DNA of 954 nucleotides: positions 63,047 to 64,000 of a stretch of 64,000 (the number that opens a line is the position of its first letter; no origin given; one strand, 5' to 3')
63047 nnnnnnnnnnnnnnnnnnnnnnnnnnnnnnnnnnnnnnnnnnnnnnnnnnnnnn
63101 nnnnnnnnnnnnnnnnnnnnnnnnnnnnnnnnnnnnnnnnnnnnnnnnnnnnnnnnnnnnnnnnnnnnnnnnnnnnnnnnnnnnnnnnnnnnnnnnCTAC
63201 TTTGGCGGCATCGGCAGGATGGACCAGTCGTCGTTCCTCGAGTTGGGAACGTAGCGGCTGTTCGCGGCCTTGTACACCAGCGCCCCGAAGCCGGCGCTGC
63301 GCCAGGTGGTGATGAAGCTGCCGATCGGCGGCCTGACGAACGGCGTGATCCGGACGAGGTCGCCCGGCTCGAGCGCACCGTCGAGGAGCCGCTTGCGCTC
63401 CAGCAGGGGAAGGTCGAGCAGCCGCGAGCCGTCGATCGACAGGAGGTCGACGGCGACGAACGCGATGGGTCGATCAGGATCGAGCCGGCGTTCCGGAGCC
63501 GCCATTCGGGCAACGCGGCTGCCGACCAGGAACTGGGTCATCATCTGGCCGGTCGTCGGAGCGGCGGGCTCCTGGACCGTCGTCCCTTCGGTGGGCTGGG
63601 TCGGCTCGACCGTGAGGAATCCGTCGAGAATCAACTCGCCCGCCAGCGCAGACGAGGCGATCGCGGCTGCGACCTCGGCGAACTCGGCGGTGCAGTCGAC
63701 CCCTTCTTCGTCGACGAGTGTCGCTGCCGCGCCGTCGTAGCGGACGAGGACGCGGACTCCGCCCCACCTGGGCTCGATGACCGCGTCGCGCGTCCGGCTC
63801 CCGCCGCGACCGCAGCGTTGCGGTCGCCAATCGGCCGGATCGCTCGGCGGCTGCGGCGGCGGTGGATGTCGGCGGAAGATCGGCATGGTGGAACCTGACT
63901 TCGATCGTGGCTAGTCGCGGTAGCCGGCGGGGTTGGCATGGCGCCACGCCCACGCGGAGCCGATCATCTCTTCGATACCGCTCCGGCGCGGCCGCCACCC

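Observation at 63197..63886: Ligase-like adenylation-domain gene with catalytic lysine replaced (KxDG to RWGG) heading the solute operon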

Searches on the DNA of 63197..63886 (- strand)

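Call 50: search_rna_families(source=L005, start=9500, end=10100, threshold=evalue, max_evalue=1)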
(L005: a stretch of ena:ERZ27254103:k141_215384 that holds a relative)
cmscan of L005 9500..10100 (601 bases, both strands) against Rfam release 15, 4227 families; matches with E-value up to 1: 1.
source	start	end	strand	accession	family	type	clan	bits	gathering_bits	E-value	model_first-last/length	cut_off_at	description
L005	9556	9611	-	RF03991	mir-9209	Gene; miRNA;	-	17.6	90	0.88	1-72/72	no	mir-9209 microRNA precursor family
